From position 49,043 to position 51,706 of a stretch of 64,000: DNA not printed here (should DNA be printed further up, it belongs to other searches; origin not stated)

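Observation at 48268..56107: Atypical ACIII/Qrc-like respiratory cluster: split MopB + FeS + NrfD core surrounded by 14 c-type heme sites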

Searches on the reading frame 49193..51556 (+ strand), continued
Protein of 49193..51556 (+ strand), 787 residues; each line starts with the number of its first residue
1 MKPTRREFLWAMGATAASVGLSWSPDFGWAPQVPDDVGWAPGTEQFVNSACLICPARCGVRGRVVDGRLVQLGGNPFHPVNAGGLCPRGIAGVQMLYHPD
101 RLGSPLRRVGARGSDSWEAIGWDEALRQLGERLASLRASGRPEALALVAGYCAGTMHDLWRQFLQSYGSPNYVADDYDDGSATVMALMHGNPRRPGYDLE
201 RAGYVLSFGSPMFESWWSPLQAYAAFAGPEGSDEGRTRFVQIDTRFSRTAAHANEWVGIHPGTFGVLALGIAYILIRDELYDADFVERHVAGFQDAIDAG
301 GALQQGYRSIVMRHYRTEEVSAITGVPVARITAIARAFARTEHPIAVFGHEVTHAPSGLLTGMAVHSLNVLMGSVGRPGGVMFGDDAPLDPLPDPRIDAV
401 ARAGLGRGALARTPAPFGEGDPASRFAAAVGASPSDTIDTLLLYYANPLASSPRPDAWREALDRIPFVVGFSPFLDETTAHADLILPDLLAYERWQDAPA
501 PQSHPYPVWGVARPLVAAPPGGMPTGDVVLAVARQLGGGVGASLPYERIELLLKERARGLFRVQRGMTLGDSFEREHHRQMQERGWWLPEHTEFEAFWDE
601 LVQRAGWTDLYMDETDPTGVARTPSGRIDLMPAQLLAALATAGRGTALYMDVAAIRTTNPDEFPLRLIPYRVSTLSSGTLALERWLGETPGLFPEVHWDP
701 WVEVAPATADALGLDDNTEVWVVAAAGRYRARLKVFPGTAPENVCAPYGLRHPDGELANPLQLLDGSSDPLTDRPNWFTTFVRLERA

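Call 69: search_protein_families(library=ncbifam, proteins=[P0203, P0245, P0259, P0270, P0222, P0154, P0163, P0210, P0267, P0123], max_evalue=1e-40)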
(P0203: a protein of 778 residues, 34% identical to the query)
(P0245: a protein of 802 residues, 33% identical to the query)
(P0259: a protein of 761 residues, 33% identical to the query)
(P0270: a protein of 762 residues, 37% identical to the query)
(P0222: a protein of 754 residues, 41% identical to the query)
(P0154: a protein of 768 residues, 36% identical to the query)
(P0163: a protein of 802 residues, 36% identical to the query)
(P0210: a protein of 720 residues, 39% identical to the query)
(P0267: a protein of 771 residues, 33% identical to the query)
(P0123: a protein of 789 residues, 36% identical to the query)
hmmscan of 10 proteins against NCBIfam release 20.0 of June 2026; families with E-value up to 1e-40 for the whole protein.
P0203 (778 aa): 5 families
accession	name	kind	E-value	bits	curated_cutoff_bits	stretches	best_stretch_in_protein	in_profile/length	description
NF041783.2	mnquin_red_QrcB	equivalog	3.2e-152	508.2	440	1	2-529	3-504/695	menaquinone reductase molybdopterin-binding-like subunit QrcB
NF012032.0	PRK15488.1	equivalog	1.6e-81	274.5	694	1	2-755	3-746/759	thiosulfate reductase PhsA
NF041714.1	arsenate_red_ArrA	equivalog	8e-69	232.7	1600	1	46-618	47-664/848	arsenate respiratory reductase molybdopterin-containing subunit ArrA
TIGR01591.1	Fdh-alpha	equivalog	2.4e-49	168.1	666.25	1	62-486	11-440/672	formate dehydrogenase subunit alpha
TIGR02166.1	dmsA_ynfE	subfamily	1.4e-46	159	777.7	1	98-732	98-758/794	DMSO/selenate family reductase complex A subunit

P0245 (802 aa): 3 families
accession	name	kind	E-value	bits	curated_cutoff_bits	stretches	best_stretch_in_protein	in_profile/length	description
NF041783.2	mnquin_red_QrcB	equivalog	5.5e-150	500.8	440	1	1-562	1-519/695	menaquinone reductase molybdopterin-binding-like subunit QrcB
NF041714.1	arsenate_red_ArrA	equivalog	2e-62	211.5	1600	1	71-801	68-847/848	arsenate respiratory reductase molybdopterin-containing subunit ArrA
NF012032.0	PRK15488.1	equivalog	1.3e-47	162.3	694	1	66-657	57-641/759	thiosulfate reductase PhsA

P0259 (761 aa): 4 families
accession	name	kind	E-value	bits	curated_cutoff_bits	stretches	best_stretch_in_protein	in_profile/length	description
NF041783.2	mnquin_red_QrcB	equivalog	4.4e-155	517.6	440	1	1-544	1-521/695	menaquinone reductase molybdopterin-binding-like subunit QrcB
NF012032.0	PRK15488.1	equivalog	3.4e-72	243.6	694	1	63-376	54-361/759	thiosulfate reductase PhsA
NF041714.1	arsenate_red_ArrA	equivalog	7.2e-50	170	1600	0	64-380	62-403/848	arsenate respiratory reductase molybdopterin-containing subunit ArrA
TIGR01591.1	Fdh-alpha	equivalog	4.4e-47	160.6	666.25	0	62-377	8-319/672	formate dehydrogenase subunit alpha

P0270 (762 aa): 3 families
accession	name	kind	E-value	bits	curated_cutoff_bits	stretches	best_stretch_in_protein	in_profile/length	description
NF041783.2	mnquin_red_QrcB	equivalog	6.4e-98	328.7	440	1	44-734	45-694/695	menaquinone reductase molybdopterin-binding-like subunit QrcB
NF012032.0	PRK15488.1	equivalog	6.9e-51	173.1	694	1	1-379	1-366/759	thiosulfate reductase PhsA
NF041714.1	arsenate_red_ArrA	equivalog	2.1e-46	158.5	1600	0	2-276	2-280/848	arsenate respiratory reductase molybdopterin-containing subunit ArrA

P0222 (754 aa): 4 families
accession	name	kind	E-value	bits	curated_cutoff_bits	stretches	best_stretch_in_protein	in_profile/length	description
NF041783.2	mnquin_red_QrcB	equivalog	7.5e-133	444.1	440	2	1-387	1-369/695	menaquinone reductase molybdopterin-binding-like subunit QrcB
NF012032.0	PRK15488.1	equivalog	1.3e-65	221.9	694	1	1-562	1-547/759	thiosulfate reductase PhsA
NF041714.1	arsenate_red_ArrA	equivalog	3.5e-51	174.3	1600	1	50-566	53-593/848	arsenate respiratory reductase molybdopterin-containing subunit ArrA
TIGR01591.1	Fdh-alpha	equivalog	4e-42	144.2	666.25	1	56-497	5-439/672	formate dehydrogenase subunit alpha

P0154 (768 aa): 6 families
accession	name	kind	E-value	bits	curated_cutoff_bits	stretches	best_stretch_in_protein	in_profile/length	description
NF041783.2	mnquin_red_QrcB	equivalog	2.3e-75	254.2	440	1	2-491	59-506/695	menaquinone reductase molybdopterin-binding-like subunit QrcB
NF041714.1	arsenate_red_ArrA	equivalog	6e-73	246.3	1600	1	6-714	61-792/848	arsenate respiratory reductase molybdopterin-containing subunit ArrA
NF012032.0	PRK15488.1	equivalog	3.4e-72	243.6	694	1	2-517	50-554/759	thiosulfate reductase PhsA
TIGR02166.1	dmsA_ynfE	subfamily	3.6e-53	180.8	777.7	0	3-330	53-396/794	DMSO/selenate family reductase complex A subunit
TIGR01591.1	Fdh-alpha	equivalog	2.1e-51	174.9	666.25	0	3-330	6-316/672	formate dehydrogenase subunit alpha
TIGR03479.1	DMSO_red_II_alp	subfamily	4.4e-43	147.5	984.75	0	35-240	105-307/913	molybdopterin-dependent oxidoreductase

P0163 (802 aa): 6 families
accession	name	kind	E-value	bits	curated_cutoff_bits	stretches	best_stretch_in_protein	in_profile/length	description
NF012032.0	PRK15488.1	equivalog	4.3e-93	312.7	694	1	10-568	5-542/759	thiosulfate reductase PhsA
NF041714.1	arsenate_red_ArrA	equivalog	7e-88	295.7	1600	1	10-761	5-801/848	arsenate respiratory reductase molybdopterin-containing subunit ArrA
NF041783.2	mnquin_red_QrcB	equivalog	6.3e-72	242.8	440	1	49-553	47-505/695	menaquinone reductase molybdopterin-binding-like subunit QrcB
TIGR02166.1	dmsA_ynfE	subfamily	2.6e-60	204.4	777.7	1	10-394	3-397/794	DMSO/selenate family reductase complex A subunit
TIGR01591.1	Fdh-alpha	equivalog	2.4e-47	161.4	666.25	1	61-560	3-487/672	formate dehydrogenase subunit alpha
TIGR03479.1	DMSO_red_II_alp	subfamily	4.3e-45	154.1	984.75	0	55-303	51-307/913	molybdopterin-dependent oxidoreductase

P0210 (720 aa): 5 families
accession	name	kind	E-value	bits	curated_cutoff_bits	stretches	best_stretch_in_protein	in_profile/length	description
NF041783.2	mnquin_red_QrcB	equivalog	4.8e-80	269.6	440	1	2-468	92-522/695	menaquinone reductase molybdopterin-binding-like subunit QrcB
NF041714.1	arsenate_red_ArrA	equivalog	2.1e-78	264.3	1600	0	202-720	311-848/848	arsenate respiratory reductase molybdopterin-containing subunit ArrA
NF012032.0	PRK15488.1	equivalog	4.7e-76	256.3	694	1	1-467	82-547/759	thiosulfate reductase PhsA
TIGR01591.1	Fdh-alpha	equivalog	3.1e-56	190.8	666.25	1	1-292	37-321/672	formate dehydrogenase subunit alpha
TIGR02166.1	dmsA_ynfE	subfamily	8.3e-55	186.2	777.7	0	2-288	89-397/794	DMSO/selenate family reductase complex A subunit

P0267 (771 aa): 5 families
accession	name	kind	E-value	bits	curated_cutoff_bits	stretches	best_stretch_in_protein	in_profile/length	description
NF041714.1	arsenate_red_ArrA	equivalog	1.6e-100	337.6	1600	1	2-770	66-847/848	arsenate respiratory reductase molybdopterin-containing subunit ArrA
NF012032.0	PRK15488.1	equivalog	2.6e-89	300.2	694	1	2-578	59-622/759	thiosulfate reductase PhsA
NF041783.2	mnquin_red_QrcB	equivalog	1.1e-62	212.3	440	1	2-323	68-365/695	menaquinone reductase molybdopterin-binding-like subunit QrcB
TIGR02166.1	dmsA_ynfE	subfamily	2.5e-55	187.9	777.7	0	4-325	63-399/794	DMSO/selenate family reductase complex A subunit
TIGR01591.1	Fdh-alpha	equivalog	1.4e-49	168.8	666.25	1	3-571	15-550/672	formate dehydrogenase subunit alpha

P0123 (789 aa): 5 families
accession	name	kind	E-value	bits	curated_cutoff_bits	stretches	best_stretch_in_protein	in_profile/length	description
NF041783.2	mnquin_red_QrcB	equivalog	4.6e-104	349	440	1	2-386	4-370/695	menaquinone reductase molybdopterin-binding-like subunit QrcB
NF012032.0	PRK15488.1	equivalog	1.5e-74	251.4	694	1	1-383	3-363/759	thiosulfate reductase PhsA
TIGR01591.1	Fdh-alpha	equivalog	3e-54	184.2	666.25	1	48-494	1-439/672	formate dehydrogenase subunit alpha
NF041714.1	arsenate_red_ArrA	equivalog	1.3e-53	182.3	1600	1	35-523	40-552/848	arsenate respiratory reductase molybdopterin-containing subunit ArrA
TIGR02166.1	dmsA_ynfE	subfamily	6.4e-50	170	777.7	0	1-537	1-557/794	DMSO/selenate family reductase complex A subunit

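Call 74: predict_structure(alignment_id=A3)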
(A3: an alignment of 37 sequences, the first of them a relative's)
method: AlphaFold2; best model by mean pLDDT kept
length: 787 residues; sequences in the alignment: 37
mean_pLDDT: 68.9   pTM: 0.62
mean pLDDT of the five models: 68.9, 63.0, 58.6, 48.3, 43.6
residues with pLDDT >= 90: 134; 70-90: 302; 50-70: 181; < 50: 170
segments of 3 or more residues with pLDDT < 50: 1-7, 20-39, 212-234, 247-253, 494-505, 571-574, 576-589, 608-617, 657-698, 749-757, 759-761, 763-774
pLDDT, mean of each block of 10 residues (from residue 1): 45 49 34 40 74 58 76 64 56 61 88 87 94 93 87 68 91 68 75 63 77 41 45 59 59 67 89 96 89 85 87 89 88 93 81 76 89 72 64 89 85 54 79 78 81 79 92 79 84 47 51 67 85 93 90 84 60 47 38 79 59 45 72 78 69 56 28 24 25 37 85 85 69 79 63 44 44 51 77
secondary structure, 60 per line:
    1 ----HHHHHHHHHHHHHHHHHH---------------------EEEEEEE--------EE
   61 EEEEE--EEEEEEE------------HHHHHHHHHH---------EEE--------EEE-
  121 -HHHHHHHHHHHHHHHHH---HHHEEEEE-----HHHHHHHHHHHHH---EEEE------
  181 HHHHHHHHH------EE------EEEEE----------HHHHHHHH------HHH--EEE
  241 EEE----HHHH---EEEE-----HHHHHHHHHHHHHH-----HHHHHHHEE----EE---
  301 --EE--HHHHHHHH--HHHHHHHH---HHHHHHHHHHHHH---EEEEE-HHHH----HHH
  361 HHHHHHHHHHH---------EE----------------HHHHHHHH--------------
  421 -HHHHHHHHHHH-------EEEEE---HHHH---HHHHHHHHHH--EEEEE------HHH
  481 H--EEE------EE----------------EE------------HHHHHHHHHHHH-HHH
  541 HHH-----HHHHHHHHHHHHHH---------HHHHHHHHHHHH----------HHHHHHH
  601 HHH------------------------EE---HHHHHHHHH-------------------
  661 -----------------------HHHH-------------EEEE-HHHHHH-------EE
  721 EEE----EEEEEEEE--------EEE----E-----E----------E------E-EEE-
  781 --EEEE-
elements in order (helices of 4 or more, strands of 3 or more residues): H5-22 E44-50 E59-65 E68-74 H87-96 E106-108 E117-119 H122-138 E145-149 H155-167 E171-174 H181-189 E204-208 H219-226 E238-243 H248-251 E255-258 H264-277 H283-289 H307-314 H317-324 H328-340 E344-348 H350-353 H358-371 H399-406 H422-432 E440-444 H448-451 H455-464 E467-471 H478-481 E484-486 H525-536 H538-543 H549-562 H572-583 H594-603 H633-641 H684-687 E701-704 H706-711 E719-723 E728-735 E744-746 E777-779 E783-786

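Call 79: fold_search(model_id=the predicted structure, library=pdb)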
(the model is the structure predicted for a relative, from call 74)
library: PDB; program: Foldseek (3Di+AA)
matches with E <= 10: 737; with E <= 0.001: 173
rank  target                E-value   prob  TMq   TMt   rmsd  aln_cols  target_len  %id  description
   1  6cz7_C                5.7e-35  1.00  0.62  0.61  12.3       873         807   20  The arsenate respiratory reductase (Arr) complex from Shewanella sp. ANA-3 (released 2018-08-15)
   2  6cz7_A                4.5e-34  1.00  0.63  0.61  12.5       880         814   20  The arsenate respiratory reductase (Arr) complex from Shewanella sp. ANA-3 (released 2018-08-15)
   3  2v45                  1.2e-32  1.00  0.56  0.61  16.1       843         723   18  A New Catalytic Mechanism of Periplasmic Nitrate Reductase from Desulfovibrio desulfuricans ATCC 27774 from Crystallogra (released 2008-03-18)
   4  2nap                  6.8e-32  1.00  0.56  0.60  16.3       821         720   19  DISSIMILATORY NITRATE REDUCTASE (NAP) FROM DESULFOVIBRIO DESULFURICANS (released 1999-09-19)
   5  2jio                  7.5e-32  1.00  0.56  0.61  14.3       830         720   19  A New Catalytic Mechanism of Periplasmic Nitrate Reductase from Desulfovibrio desulfuricans ATCC 27774 from Crystallogra (released 2008-03-18)
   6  2v3v                  9.4e-32  1.00  0.57  0.62  14.2       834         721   19  A New Catalytic Mechanism of Periplasmic Nitrate Reductase from Desulfovibrio desulfuricans ATCC 27774 from Crystallogra (released 2008-03-18)
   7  7vw6_A                2.0e-30  1.00  0.54  0.47  14.0       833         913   18  Cryo-EM Structure of Formate Dehydrogenase 1 from Methylorubrum extorquens AM1 (released 2022-06-01)
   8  2vpw_A                3.6e-30  1.00  0.56  0.60  13.4       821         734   22  Polysulfide reductase with bound menaquinone (released 2008-06-10)
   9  1fdi                  3.5e-29  1.00  0.52  0.57  15.7       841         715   17  OXIDIZED FORM OF FORMATE DEHYDROGENASE H FROM E. COLI COMPLEXED WITH THE INHIBITOR NITRITE (released 1997-08-20)
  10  2e7z                  5.2e-29  1.00  0.57  0.61  14.3       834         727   18  Acetylene Hydratase from Pelobacter acetylenicus (released 2007-02-27)
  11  8j83_A                9.9e-29  1.00  0.53  0.46  15.8       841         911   17  Crystal structure of formate dehydrogenase from Methylorubrum extorquens AM1 (released 2023-10-11)
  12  3ml1_A                2.5e-27  1.00  0.53  0.53  15.6       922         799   16  Crystal Structure of the Periplasmic Nitrate Reductase from Cupriavidus necator (released 2011-04-06)
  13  7z0t_A                2.9e-27  1.00  0.52  0.57  14.9       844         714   17  Structure of the Escherichia coli formate hydrogenlyase complex (aerobic preparation, composite structure) (released 2022-09-28)
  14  3o5a_A                5.9e-27  1.00  0.53  0.53  14.1       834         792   16  Crystal Structure of partially reduced Periplasmic Nitrate Reductase from Cupriavidus necator using Ionic Liquids (released 2011-04-06)
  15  9ktl_A                6.2e-27  1.00  0.50  0.42  18.1       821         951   19  Cryo-EM structure of reduced form of formate dehydrogenase from Rhodobacter aestuarii (RaFDH) with NADH (released 2025-06-18)
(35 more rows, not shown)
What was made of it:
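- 49193..51556 (+): g3: Tat-exported MopB-fold subunit with a four-Cys FS0-type motif and no Cys/Sec Mo ligand (core subunit). AF2 model pLDDT 69; best fold match is ArrA at TM 0.62 (calls 74, 79).
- Tried and rejected: It confirms a MopB fold closest to ArrA, but the model is of moderate quality (pLDDT 69) and cannot show whether the pterin cavities exist (calls 74, 79).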

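Call 85: find_encoding_contigs(protein=P0259, flank=6000, max_places=1)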
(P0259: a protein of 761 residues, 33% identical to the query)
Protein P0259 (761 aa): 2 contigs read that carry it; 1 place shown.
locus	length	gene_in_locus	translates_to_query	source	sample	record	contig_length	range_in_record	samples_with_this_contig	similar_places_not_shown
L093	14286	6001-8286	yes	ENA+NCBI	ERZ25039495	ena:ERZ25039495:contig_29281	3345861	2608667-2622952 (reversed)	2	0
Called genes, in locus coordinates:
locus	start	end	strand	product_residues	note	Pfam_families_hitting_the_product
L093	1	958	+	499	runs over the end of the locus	-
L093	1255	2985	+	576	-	PF07690:MFS_1, PF13581:HATPase_c_2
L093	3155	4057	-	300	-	-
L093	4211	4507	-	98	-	PF00032:Cytochrom_B_C (weak)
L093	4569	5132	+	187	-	PF00355:Rieske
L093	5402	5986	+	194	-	PF02085:Cytochrom_CIII (faint), PF14537:Cytochrom_c3_2 (faint), PF14522:Cytochrome_C7 (weak)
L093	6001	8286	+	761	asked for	PF04879:Molybdop_Fe4S4 (faint), PF00384:Molybdopterin, PF01568:Molydop_binding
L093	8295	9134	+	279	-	PF25160:LdpA_Fe-S-bd (faint), PF00037:Fer4 (weak), PF12797:Fer4_2 (weak), PF12838:Fer4_7 (weak), PF13247:Fer4_11, PF00037:Fer4 (weak), PF12838:Fer4_7, PF13187:Fer4_9 (weak), +3 more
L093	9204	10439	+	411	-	PF03916:NrfD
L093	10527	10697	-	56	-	-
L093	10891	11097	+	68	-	PF07610:DUF1573 (weak)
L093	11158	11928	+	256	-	-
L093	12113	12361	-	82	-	-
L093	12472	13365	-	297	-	-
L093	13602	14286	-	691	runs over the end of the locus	PF14522:Cytochrome_C7 (faint), PF14537:Cytochrom_c3_2 (faint)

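Call 86: find_encoding_contigs(protein=P0203, flank=6000, max_places=1)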
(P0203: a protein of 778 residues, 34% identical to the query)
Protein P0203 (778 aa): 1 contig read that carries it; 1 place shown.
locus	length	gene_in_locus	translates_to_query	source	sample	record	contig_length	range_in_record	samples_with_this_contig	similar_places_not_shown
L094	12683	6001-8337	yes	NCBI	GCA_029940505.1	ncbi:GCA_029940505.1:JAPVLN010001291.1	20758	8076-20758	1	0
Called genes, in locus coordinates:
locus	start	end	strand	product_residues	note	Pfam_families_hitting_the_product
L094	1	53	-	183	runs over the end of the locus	PF00213:OSCP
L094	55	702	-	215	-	-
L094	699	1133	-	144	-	PF00430:ATP-synt_B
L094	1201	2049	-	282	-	PF03460:NIR_SIR_ferr, PF01077:NIR_SIR, PF00037:Fer4 (weak), PF12837:Fer4_6 (weak), PF13237:Fer4_10 (weak), PF14697:Fer4_21, PF12838:Fer4_7, PF13187:Fer4_9 (weak), +3 more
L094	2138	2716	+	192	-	-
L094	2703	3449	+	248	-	PF03783:CsgG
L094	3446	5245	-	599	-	PF12838:Fer4_7 (weak), PF13187:Fer4_9 (weak), PF14697:Fer4_21, PF12797:Fer4_2 (weak), PF00037:Fer4, PF14691:Fer4_20, PF07992:Pyr_redox_2, PF13450:NAD_binding_8, +9 more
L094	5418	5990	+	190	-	PF02085:Cytochrom_CIII (weak), PF14522:Cytochrome_C7 (weak), PF14537:Cytochrom_c3_2 (weak)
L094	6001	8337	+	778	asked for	PF00384:Molybdopterin, PF01568:Molydop_binding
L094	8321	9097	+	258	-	PF13183:Fer4_8 (faint), PF13187:Fer4_9 (faint), PF14697:Fer4_21 (faint), PF12797:Fer4_2 (weak), PF12837:Fer4_6 (weak), PF12838:Fer4_7, PF13247:Fer4_11, PF12838:Fer4_7 (weak), +5 more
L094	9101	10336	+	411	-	PF03916:NrfD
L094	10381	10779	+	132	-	PF00355:Rieske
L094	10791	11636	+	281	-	PF00033:Cytochrome_B, PF14358:DUF4405 (weak), PF13631:Cytochrom_B_N_2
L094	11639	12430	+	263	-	PF01261:AP_endonuc_2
